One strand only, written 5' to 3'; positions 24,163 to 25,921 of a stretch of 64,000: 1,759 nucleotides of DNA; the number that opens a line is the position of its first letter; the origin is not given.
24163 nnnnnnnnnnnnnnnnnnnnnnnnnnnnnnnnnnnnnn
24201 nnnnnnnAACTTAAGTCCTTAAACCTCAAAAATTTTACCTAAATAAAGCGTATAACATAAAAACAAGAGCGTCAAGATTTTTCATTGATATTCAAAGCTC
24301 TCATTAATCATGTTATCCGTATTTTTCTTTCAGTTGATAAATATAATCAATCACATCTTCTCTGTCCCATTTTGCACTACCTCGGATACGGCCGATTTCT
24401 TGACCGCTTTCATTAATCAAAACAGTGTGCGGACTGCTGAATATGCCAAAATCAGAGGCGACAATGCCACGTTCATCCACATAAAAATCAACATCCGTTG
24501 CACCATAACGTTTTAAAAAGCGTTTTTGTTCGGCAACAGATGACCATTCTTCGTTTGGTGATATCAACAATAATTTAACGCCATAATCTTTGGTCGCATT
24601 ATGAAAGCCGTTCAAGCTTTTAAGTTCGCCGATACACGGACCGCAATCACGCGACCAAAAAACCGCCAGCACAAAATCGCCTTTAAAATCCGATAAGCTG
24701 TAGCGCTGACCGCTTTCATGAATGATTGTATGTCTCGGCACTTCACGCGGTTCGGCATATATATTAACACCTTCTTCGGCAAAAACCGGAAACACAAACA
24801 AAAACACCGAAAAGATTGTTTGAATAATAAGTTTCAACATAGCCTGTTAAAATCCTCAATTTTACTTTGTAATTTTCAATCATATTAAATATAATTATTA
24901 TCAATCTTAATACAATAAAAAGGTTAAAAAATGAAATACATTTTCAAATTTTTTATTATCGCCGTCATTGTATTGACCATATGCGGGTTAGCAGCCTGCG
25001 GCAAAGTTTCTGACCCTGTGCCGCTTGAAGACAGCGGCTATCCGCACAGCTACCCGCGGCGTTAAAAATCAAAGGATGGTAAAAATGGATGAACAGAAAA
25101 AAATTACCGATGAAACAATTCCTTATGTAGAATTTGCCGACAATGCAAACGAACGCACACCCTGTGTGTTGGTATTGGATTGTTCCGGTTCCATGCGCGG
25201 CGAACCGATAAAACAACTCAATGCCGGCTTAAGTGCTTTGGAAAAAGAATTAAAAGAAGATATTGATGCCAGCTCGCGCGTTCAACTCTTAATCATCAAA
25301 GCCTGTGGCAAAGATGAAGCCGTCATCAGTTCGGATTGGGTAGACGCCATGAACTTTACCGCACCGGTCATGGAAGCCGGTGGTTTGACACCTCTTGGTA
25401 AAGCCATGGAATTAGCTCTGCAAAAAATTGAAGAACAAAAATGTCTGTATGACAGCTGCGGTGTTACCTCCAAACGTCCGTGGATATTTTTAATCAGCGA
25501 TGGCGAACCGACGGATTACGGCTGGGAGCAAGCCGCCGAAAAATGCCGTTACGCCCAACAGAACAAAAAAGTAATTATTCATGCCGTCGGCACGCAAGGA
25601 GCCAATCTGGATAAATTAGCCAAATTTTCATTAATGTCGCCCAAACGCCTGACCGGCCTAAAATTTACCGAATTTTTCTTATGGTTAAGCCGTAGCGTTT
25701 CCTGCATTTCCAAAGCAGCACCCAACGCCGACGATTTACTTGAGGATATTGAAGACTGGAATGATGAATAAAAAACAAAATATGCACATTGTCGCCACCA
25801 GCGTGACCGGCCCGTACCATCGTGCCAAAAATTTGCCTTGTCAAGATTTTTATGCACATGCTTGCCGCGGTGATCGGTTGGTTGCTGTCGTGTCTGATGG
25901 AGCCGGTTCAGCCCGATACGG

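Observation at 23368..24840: Highly cysteine-rich secreted protein next to a periplasmic TlpA-like thioredoxin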

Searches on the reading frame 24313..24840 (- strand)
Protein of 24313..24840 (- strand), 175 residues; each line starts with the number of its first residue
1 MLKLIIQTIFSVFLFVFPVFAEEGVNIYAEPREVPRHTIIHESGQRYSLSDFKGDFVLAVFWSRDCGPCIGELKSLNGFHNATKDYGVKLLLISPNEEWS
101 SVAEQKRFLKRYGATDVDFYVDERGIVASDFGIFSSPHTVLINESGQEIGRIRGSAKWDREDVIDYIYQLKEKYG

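Call 4: search_protein_families(library=pfam, proteins=[window:24313-24840:-], max_evalue=0.1)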
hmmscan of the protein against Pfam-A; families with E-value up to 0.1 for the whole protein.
window:24313-24840:- (175 aa): 4 families
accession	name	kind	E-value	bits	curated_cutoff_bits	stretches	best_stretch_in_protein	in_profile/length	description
PF08534.16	Redoxin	-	2.9e-14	53.5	26.6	1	35-160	7-141/148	Redoxin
PF00578.27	AhpC-TSA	-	7.7e-14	52.1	26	1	34-146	5-119/124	AhpC/TSA family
PF13905.12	Thioredoxin_8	-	1.2e-05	26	27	1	55-147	2-93/94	Thioredoxin-like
PF13098.12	Thioredoxin_2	-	0.0014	19.4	27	1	54-155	5-94/104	Thioredoxin-like domain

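Call 6: search_protein_families(library=ncbifam, proteins=[window:24313-24840:-], max_evalue=0.1)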
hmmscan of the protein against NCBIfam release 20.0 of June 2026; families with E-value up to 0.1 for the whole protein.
window:24313-24840:- (175 aa): 10 families
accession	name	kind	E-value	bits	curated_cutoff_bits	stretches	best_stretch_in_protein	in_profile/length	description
NF047696.1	ThlDiSintTplARhiz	equivalog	1.5e-16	60.9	230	1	26-167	69-212/219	thiol:disulfide interchange protein TlpA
NF002854.0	PRK03147.1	subfamily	4.9e-14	52.6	170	1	14-170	24-172/176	thiol-disulfide oxidoreductase ResA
NF041202.1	StoA_CxxC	exception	4.8e-07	29.8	210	1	27-147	30-143/163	endospore biogenesis thiol-disulfide oxidoreductase StoA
TIGR00385.1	dsbE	subfamily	5.6e-06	26.1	123.15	1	40-152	48-154/173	DsbE family thiol:disulfide interchange protein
NF041054.1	WAxxUGC_long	equivalog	8.1e-06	25.3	300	1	33-160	83-205/354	ResA-like WAxxUGC motif-containing protein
NF006960.0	PRK09437.1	equivalog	0.00038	20.4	140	1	33-135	9-107/156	thioredoxin-dependent thiol peroxidase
NF011941.0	PRK15412.1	equivalog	0.00089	18.8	359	1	40-161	53-166/185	thiol:disulfide interchange protein DsbE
NF040769.1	SelL_rel_redox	subfamily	0.0036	17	120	1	34-140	3-107/173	SelL-related redox protein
TIGR01068.1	thioredoxin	equivalog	0.0069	16.5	96.8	0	119-156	52-88/101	thioredoxin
NF040737.1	peroxi_PrxU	equivalog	0.0086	15.8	270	1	45-140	56-154/233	thioredoxin-dependent peroxiredoxin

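Call 49: search_solved_structures(query=window:24313-24840:-, max_evalue=0.001)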
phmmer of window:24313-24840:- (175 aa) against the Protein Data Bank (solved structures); distinct sequences matched with E-value up to 0.001: 22.
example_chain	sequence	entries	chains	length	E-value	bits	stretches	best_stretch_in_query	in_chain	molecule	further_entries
3kcm_A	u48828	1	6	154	5.3e-11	46.4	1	32-168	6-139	Thioredoxin family protein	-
1jfu_A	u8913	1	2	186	1.4e-10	45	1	29-167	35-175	THIOL:DISULFIDE INTERCHANGE PROTEIN TLPA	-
4nmu_A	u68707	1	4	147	8.1e-10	42.5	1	32-156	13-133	Thiol-disulfide oxidoreductase ResA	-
4txo_C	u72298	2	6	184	3.5e-09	40.5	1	29-167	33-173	Thiol:disulfide interchange protein TlpA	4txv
1st9_A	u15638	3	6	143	3.7e-09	40.4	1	32-156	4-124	Thiol-disulfide oxidoreductase resA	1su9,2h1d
2f9s_A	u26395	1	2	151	4.5e-09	40.1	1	32-156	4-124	Thiol-disulfide oxidoreductase resA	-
2h1b_A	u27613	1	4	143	9.8e-09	39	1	32-156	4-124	Thiol-disulfide oxidoreductase resA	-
2lrn_A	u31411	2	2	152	1e-08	38.9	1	35-155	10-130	Thiol:disulfide interchange protein | Putative thiol-disulfide oxidoreductase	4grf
2yp6_A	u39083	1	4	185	1.1e-08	38.8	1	29-156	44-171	THIOREDOXIN FAMILY PROTEIN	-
3hdc_A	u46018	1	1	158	1.1e-08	38.8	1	35-171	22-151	Thioredoxin family protein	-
4hqz_A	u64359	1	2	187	1.2e-08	38.7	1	29-156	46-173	Thioredoxin family protein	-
4hqs_A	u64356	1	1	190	1.3e-08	38.5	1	29-150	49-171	Thioredoxin family protein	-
4evm_A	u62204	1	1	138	2.9e-08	37.4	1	39-150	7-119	Thioredoxin family protein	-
3c71_A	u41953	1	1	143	6.9e-08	36.2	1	32-156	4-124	Thiol-disulfide oxidoreductase resA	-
2h1a_A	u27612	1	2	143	6.9e-08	36.2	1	32-156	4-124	Thiol-disulfide oxidoreductase resA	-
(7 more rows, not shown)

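Call 59: find_homologous_proteins(query=window:24313-24840:-, max_evalue=1e-10)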
Query window:24313-24840:- (175 aa): 113 proteins with E <= 1e-10 among 158 candidates.
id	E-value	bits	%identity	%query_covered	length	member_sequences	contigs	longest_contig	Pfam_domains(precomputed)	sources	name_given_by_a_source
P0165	1.0e-113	396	100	100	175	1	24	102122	PF08534.17,PF13905.13,PF13098.14,PF00578.28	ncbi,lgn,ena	-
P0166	2.0e-88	313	78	100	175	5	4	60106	PF08534.17,PF13905.13,PF13098.14,PF00578.28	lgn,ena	-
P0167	2.0e-86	307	75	100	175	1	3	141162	PF08534.17,PF13098.14,PF00578.28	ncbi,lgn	-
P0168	8.7e-85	301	75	100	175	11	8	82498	PF08534.17,PF13905.13,PF13098.14,PF00578.28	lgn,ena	-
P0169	4.4e-84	299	75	100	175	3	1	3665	PF08534.17,PF13905.13,PF13098.14,PF00578.28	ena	-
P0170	3.2e-81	290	72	100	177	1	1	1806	PF08534.17,PF13905.13,PF13098.14,PF00578.28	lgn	-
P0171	9.8e-74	265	67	100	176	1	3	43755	PF08534.17,PF13905.13,PF13098.14,PF00578.28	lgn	-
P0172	6.1e-73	263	68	98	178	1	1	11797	PF08534.17,PF13905.13,PF13098.14,PF00578.28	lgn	-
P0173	2.4e-71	258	66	100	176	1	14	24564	PF08534.17,PF13905.13,PF13098.14,PF00578.28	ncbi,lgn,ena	-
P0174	4.2e-71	257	70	91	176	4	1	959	PF08534.17,PF13905.13,PF13098.14,PF00578.28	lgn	-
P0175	9.1e-71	256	65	98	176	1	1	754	PF08534.17,PF13905.13,PF13098.14,PF00578.28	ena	-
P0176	2.5e-70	254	66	98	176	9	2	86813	PF08534.17,PF13905.13,PF13098.14,PF00578.28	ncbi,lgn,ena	-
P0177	4.2e-70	254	71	90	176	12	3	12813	PF08534.17,PF13905.13,PF13098.14,PF00578.28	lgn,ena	-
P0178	4.8e-70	253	66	94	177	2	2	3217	PF08534.17,PF13905.13,PF13098.14,PF00578.28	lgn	-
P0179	5.4e-69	250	62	100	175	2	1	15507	PF08534.17,PF13905.13,PF13098.14,PF00578.28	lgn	-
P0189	7.7e-64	233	61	100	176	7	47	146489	PF08534.17,PF13905.13,PF13098.14,PF00578.28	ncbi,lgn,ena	-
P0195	1.5e-59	219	59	99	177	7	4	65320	PF08534.17,PF13905.13,PF13098.14,PF00578.28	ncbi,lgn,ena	-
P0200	2.2e-58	215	55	100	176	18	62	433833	PF08534.17,PF13905.13,PF13098.14,PF00578.28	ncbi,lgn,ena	-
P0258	7.1e-51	191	54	87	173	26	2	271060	PF08534.17,PF13905.13,PF13098.14,PF00578.28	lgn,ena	-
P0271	8.4e-47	178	49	99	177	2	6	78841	PF08534.17,PF13905.13,PF13098.14,PF00578.28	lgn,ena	-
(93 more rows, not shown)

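Call 60: find_encoding_contigs(protein=P0200, flank=6000, max_places=2)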
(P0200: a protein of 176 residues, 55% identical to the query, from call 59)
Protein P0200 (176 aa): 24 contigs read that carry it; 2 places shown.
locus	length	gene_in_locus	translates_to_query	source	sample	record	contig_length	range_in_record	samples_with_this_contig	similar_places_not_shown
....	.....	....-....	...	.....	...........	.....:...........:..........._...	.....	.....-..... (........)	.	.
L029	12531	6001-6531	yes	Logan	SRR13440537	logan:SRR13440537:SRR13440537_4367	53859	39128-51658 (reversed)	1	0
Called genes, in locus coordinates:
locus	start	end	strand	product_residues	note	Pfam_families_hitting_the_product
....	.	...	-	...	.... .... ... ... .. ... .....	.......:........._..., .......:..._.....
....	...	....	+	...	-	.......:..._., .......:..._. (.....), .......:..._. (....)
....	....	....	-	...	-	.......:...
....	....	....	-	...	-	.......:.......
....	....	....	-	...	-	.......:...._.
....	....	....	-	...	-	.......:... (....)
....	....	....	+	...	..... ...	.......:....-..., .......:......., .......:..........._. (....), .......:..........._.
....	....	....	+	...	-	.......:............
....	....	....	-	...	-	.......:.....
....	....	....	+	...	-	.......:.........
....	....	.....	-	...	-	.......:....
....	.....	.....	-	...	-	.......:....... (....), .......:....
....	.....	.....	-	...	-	-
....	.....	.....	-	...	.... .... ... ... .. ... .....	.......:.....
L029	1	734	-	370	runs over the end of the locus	PF01546:Peptidase_M20, PF07687:M20_dimer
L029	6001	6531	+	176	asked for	PF00578:AhpC-TSA, PF08534:Redoxin, PF13098:Thioredoxin_2 (weak), PF13905:Thioredoxin_8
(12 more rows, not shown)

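Call 61: find_encoding_contigs(protein=P0258, flank=6000, max_places=2)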
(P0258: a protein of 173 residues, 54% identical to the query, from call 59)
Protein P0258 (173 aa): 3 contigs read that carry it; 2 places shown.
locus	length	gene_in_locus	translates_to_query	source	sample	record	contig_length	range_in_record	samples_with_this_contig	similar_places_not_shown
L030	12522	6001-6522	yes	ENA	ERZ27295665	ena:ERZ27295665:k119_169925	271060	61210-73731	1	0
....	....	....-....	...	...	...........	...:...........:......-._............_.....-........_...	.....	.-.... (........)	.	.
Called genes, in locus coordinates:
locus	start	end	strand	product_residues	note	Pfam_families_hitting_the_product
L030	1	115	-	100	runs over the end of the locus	PF01541:GIY-YIG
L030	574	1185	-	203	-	PF05307:Bundlin, PF08805:PilS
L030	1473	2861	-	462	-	PF03060:NMO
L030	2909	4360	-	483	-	PF00069:Pkinase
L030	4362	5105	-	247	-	PF13672:PP2C_2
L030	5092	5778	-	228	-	PF00092:VWA (weak)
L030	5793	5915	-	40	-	-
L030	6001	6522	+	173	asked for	PF00578:AhpC-TSA, PF08534:Redoxin, PF13098:Thioredoxin_2 (weak), PF13905:Thioredoxin_8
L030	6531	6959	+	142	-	PF00156:Pribosyltran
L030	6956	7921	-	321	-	PF00437:T2SSE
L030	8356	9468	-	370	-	PF01546:Peptidase_M20, PF07687:M20_dimer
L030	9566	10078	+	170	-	PF06347:SH3_4, PF08239:SH3_3 (faint)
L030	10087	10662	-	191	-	PF00300:His_Phos_1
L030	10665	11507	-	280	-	PF01177:Asp_Glu_race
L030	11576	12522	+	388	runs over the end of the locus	PF00817:IMS, PF11799:IMS_C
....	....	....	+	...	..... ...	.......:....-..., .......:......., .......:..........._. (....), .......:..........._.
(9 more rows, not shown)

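Call 62: find_encoding_contigs(protein=P0271, flank=6000, max_places=2)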
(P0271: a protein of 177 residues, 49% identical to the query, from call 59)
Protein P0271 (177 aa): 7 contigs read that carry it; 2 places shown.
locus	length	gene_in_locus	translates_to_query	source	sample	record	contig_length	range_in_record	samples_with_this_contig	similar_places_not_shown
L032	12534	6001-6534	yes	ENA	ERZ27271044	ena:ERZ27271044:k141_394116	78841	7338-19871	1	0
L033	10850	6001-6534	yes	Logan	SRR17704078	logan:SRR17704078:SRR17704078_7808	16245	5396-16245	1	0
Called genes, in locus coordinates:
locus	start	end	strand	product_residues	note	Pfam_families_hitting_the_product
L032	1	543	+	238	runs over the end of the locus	PF01863:YgjP-like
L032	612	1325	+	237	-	PF01027:Bax1-I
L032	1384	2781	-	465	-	PF03060:NMO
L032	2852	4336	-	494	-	PF00069:Pkinase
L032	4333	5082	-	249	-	PF13672:PP2C_2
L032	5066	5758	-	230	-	PF00092:VWA (weak)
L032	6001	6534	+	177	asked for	PF00578:AhpC-TSA, PF08534:Redoxin, PF13098:Thioredoxin_2 (weak), PF13905:Thioredoxin_8 (weak)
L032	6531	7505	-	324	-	PF00437:T2SSE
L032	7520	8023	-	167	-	PF06347:SH3_4, PF08239:SH3_3 (faint), PF06347:SH3_4 (weak)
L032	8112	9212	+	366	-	PF01546:Peptidase_M20, PF07687:M20_dimer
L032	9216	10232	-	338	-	PF00959:Phage_lysozyme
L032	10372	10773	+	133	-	-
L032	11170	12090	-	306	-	PF00535:Glycos_transf_2, PF10111:Glyco_tranf_2_2, PF13641:Glyco_tranf_2_3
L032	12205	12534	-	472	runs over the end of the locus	PF04055:Radical_SAM, PF06968:BATS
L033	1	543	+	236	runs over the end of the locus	PF01863:YgjP-like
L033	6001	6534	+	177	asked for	PF00578:AhpC-TSA, PF08534:Redoxin, PF13098:Thioredoxin_2 (weak), PF13905:Thioredoxin_8 (weak)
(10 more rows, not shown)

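Call 81: find_encoding_contigs(protein=P0189, flank=4000, max_places=1)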
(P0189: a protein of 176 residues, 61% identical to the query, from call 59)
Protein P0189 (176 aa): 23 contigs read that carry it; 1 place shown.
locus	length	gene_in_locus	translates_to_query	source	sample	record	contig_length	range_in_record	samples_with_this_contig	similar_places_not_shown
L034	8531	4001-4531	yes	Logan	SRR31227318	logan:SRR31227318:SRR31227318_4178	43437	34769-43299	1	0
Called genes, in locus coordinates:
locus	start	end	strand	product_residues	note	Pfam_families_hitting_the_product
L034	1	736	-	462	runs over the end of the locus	PF03060:NMO (weak)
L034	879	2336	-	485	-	PF00069:Pkinase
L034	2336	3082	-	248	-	PF13672:PP2C_2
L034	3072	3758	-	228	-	PF00092:VWA (weak)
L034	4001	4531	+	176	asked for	PF00578:AhpC-TSA, PF08534:Redoxin, PF13098:Thioredoxin_2 (weak), PF13905:Thioredoxin_8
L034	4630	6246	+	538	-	-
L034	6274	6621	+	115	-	-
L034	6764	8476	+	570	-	PF00884:Sulfatase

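Call 82: find_encoding_contigs(protein=P0195, flank=4000, max_places=1)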
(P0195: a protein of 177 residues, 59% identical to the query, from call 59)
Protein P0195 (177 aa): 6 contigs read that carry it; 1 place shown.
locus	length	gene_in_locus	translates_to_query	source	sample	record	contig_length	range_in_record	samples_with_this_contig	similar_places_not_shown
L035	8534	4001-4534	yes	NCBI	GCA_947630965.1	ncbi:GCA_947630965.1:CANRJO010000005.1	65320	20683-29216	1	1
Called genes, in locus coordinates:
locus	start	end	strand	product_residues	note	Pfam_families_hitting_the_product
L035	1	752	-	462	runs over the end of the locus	PF03060:NMO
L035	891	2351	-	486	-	PF00069:Pkinase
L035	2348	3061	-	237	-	PF13672:PP2C_2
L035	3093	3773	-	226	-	PF00092:VWA (weak)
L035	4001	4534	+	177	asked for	PF00578:AhpC-TSA, PF08534:Redoxin, PF13098:Thioredoxin_2 (weak), PF13905:Thioredoxin_8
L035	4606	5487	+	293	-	-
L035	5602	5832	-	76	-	PF01197:Ribosomal_L31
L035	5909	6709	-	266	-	PF00459:Inositol_P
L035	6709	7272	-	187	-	PF08207:EFP_N, PF01132:EFP, PF09285:Elong-fact-P_C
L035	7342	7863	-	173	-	-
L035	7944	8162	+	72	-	-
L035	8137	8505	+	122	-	PF05164:ZapA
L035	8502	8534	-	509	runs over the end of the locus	PF00959:Phage_lysozyme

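Call 87: search_protein_families(library=padloc, proteins=[window:24313-24840:-], max_evalue=0.001)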
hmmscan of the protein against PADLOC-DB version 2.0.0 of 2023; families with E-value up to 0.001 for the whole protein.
window:24313-24840:- (175 aa): 0 families

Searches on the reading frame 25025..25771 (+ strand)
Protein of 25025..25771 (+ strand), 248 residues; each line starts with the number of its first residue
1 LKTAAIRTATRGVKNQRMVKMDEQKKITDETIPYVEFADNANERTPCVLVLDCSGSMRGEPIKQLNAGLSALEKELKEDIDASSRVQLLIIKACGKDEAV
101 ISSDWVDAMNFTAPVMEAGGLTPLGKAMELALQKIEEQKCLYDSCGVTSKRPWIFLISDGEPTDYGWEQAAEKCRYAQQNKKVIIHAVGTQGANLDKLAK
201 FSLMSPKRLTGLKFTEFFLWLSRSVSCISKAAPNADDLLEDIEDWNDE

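Call 4: search_protein_families(library=pfam, proteins=[window:25025-25771:+], max_evalue=0.1)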
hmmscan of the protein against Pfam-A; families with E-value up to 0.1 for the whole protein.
window:25025-25771:+ (248 aa): 4 families
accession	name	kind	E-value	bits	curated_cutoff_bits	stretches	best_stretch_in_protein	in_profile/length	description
PF00092.34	VWA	-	1.2e-06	29.3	23.8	1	48-204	3-153/174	von Willebrand factor type A domain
PF13519.12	VWA_2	-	5.6e-05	24.2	27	1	48-161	2-107/107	von Willebrand factor type A domain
PF13768.12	VWA_3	-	0.0057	17.2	27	1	48-200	4-147/155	von Willebrand factor type A domain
PF11775.14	CobT_C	-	0.06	13.4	21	0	45-66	12-34/220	Cobalamin biosynthesis protein CobT VWA domain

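Call 87: search_protein_families(library=padloc, proteins=[window:25067-25771:+], max_evalue=0.001)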
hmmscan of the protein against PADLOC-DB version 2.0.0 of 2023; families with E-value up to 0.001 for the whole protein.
window:25067-25771:+ (234 aa): 0 families
